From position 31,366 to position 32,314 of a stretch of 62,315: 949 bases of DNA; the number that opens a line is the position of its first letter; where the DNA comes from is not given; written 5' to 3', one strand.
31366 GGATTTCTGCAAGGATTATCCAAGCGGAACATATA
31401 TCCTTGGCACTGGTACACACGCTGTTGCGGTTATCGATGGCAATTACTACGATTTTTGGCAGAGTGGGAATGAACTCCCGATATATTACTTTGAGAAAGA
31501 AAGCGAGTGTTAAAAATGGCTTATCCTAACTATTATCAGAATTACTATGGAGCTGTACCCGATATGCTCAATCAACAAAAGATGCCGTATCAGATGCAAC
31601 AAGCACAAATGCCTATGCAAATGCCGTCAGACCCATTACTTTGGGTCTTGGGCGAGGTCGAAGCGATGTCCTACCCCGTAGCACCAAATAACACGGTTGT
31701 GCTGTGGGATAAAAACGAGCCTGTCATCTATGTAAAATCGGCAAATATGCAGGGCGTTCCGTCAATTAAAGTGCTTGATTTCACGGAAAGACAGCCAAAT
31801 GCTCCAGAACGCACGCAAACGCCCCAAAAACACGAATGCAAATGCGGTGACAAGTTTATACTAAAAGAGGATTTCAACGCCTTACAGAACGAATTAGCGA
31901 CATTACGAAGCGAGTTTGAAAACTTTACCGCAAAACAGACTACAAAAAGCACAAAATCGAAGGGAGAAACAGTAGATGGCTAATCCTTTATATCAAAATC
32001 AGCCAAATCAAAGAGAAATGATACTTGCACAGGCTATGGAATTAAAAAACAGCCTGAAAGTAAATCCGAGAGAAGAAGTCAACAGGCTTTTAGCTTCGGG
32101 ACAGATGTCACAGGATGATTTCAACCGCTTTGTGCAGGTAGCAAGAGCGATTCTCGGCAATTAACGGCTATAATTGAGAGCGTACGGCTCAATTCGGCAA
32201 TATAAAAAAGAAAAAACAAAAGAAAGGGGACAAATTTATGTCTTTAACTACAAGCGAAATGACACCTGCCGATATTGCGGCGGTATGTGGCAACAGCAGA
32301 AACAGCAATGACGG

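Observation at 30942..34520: Terminator-bracketed post-lysis cargo module with spore-coat/exosporium-like protein composition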

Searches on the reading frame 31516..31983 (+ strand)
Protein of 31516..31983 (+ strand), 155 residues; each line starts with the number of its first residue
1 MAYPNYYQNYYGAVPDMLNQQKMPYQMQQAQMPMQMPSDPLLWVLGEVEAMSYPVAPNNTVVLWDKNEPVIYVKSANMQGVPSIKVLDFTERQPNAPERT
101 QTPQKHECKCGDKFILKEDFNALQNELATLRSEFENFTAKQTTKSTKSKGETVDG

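Call 5: search_protein_families(library=pfam, max_evalue=1, proteins=[window:31516-31983:+])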
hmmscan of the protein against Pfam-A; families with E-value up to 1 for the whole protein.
window:31516-31983:+ (155 aa): 1 family
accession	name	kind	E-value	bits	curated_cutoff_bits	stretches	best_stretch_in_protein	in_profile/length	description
PF03954.19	Lectin_N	-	0.044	14.1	28.3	1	122-144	61-83/140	Hepatic lectin, N-terminal domain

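Call 6: search_protein_families(library=phrogs, max_evalue=0.01, proteins=[window:31516-31983:+])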
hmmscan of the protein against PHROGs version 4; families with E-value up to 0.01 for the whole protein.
window:31516-31983:+ (155 aa): 1 family
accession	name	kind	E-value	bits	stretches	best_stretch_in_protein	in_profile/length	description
phrog_21718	-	unknown function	9.4e-26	91.7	1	3-146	12-156/159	-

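Call 22: search_protein_families(library=ncbifam, max_evalue=1, proteins=[window:31516-31983:+])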
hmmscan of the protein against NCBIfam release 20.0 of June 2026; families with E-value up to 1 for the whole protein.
window:31516-31983:+ (155 aa): 0 families

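Call 23: search_protein_families(library=padloc, max_evalue=1, proteins=[window:31516-31983:+])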
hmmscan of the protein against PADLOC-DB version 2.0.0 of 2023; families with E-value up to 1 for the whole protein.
window:31516-31983:+ (155 aa): 0 families

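Call 70: search_solved_structures(query=A7, max_evalue=10, show_alignments=3)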
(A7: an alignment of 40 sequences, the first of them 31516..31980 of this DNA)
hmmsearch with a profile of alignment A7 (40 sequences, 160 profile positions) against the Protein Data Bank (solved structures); distinct sequences matched with E-value up to 10: 0.

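Call 73: search_protein_families(library=pfam, alignment_id=A7, max_evalue=1)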
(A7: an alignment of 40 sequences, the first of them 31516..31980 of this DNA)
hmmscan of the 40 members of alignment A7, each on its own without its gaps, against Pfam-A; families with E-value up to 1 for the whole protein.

A. member 1, window:31516-31980:+ (155 aa): 1 family
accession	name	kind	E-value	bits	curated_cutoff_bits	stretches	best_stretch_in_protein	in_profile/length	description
PF03954.19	Lectin_N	-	0.044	14.1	28.3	1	122-144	61-83/140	Hepatic lectin, N-terminal domain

B. families by the number of members that match (of 40 scanned): 14 families
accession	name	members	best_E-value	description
PF02183.23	HALZ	2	0.0015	Homeobox associated leucine zipper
PF16258.11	DUF4912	2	0.043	Domain of unknown function (DUF4912)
PF03945.19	Endotoxin_N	2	0.049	delta endotoxin, N-terminal domain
PF22992.2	C2CH-4th_BIRD-IDD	2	0.079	BIRD-IDD transcription factor, fourth C2HC zinc finger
PF04380.18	BMFP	2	0.085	Membrane fusogenic activity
PF19491.4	DUF6026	1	0.027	Family of unknown function (DUF6026)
PF16326.10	ABC_tran_CTD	1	0.03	ABC transporter C-terminal domain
PF03954.19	Lectin_N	1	0.044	Hepatic lectin, N-terminal domain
PF13822.11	ACC_epsilon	1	0.086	Acyl-CoA carboxylase epsilon subunit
PF12443.13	AKNA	1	0.088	AT-hook-containing transcription factor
PF13600.11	DUF4140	1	0.1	N-terminal domain of unknown function (DUF4140)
PF19901.4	DUF6374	1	0.12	Family of unknown function (DUF6374)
PF18443.6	Tli4_N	1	0.12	Tle cognate immunity protein 4 N-terminal domain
PF04508.17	Pox_A_type_inc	1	0.21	Viral A-type inclusion protein repeat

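Call 82: search_dna_similar(query=window:31516-31983:+, collection=phages, mode=protein, max_rows=40, max_evalue=0.001)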
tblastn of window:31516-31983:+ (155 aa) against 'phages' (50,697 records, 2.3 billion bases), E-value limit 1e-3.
Records with a match: 11; places in all: 11; records where one place covers at least 80% of the query: 1.
Best place of each record, by identity: <60% 11.
By first word of the organism name: Bacteriophage 8; Dulem 2; Butyrivibrio 1.
By host as written in the record: - 8; Propithecus coquereli 1; Butyrivibrio fibrisolvens DSM 3071 1; Varecia variegata 1.
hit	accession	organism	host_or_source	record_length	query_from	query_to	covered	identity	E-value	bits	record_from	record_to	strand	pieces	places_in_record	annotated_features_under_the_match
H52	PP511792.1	Dulem virus 33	Propithecus coquereli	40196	1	127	82%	33.6%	1e-7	55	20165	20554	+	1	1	hypothetical protein (x2)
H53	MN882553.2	Butyrivibrio virus Ceridwen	Butyrivibrio fibrisolvens DSM 3071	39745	39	134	62%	41.8%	1e-14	76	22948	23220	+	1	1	hypothetical protein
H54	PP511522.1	Dulem virus 35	Varecia variegata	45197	41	155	74%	33.0%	2e-11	66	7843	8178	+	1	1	hypothetical protein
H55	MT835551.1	Bacteriophage sp.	human fecal samples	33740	41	133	60%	39.6%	5e-13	71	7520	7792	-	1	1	record has no annotation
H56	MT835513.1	Bacteriophage sp.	human fecal samples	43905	43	133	59%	34.1%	3e-12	68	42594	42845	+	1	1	record has no annotation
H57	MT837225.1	Bacteriophage sp.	human fecal samples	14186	39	136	63%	30.6%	9e-8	56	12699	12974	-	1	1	record has no annotation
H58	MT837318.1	Bacteriophage sp.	human fecal samples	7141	55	136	53%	35.4%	1e-5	49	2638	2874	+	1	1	record has no annotation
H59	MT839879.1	Bacteriophage sp.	human fecal samples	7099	41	133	60%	30.9%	7e-8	56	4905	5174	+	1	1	record has no annotation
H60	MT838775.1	Bacteriophage sp.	human fecal samples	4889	41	137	63%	29.3%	2e-5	49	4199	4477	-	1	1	record has no annotation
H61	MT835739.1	Bacteriophage sp.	human fecal samples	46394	41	137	63%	26.5%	8e-6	50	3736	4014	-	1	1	record has no annotation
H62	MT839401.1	Bacteriophage sp.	human fecal samples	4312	41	91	33%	40.4%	5e-4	45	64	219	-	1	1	record has no annotation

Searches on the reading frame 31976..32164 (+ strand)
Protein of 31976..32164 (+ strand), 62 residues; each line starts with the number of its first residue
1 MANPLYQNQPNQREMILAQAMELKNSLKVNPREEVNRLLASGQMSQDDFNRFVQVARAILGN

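Call 5: search_protein_families(library=pfam, max_evalue=1, proteins=[window:31976-32164:+])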
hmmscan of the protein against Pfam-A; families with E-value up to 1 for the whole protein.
window:31976-32164:+ (62 aa): 1 family
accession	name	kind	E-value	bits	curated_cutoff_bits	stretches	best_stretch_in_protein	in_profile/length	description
PF24852.1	DUF7726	-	0.036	14.6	26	1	32-58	11-37/73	Domain of unknown function (DUF7726)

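Call 6: search_protein_families(library=phrogs, max_evalue=0.01, proteins=[window:31976-32164:+])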
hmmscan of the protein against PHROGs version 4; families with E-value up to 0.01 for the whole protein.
window:31976-32164:+ (62 aa): 1 family
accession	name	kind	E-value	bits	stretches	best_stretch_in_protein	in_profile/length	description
phrog_22984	-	unknown function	1e-09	39.7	1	1-57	1-59/74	-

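Call 22: search_protein_families(library=ncbifam, max_evalue=1, proteins=[window:31976-32164:+])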
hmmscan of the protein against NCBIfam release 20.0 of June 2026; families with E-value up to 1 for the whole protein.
window:31976-32164:+ (62 aa): 0 families

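Call 23: search_protein_families(library=padloc, max_evalue=1, proteins=[window:31976-32164:+])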
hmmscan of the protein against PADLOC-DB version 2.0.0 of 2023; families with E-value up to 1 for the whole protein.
window:31976-32164:+ (62 aa): 0 families
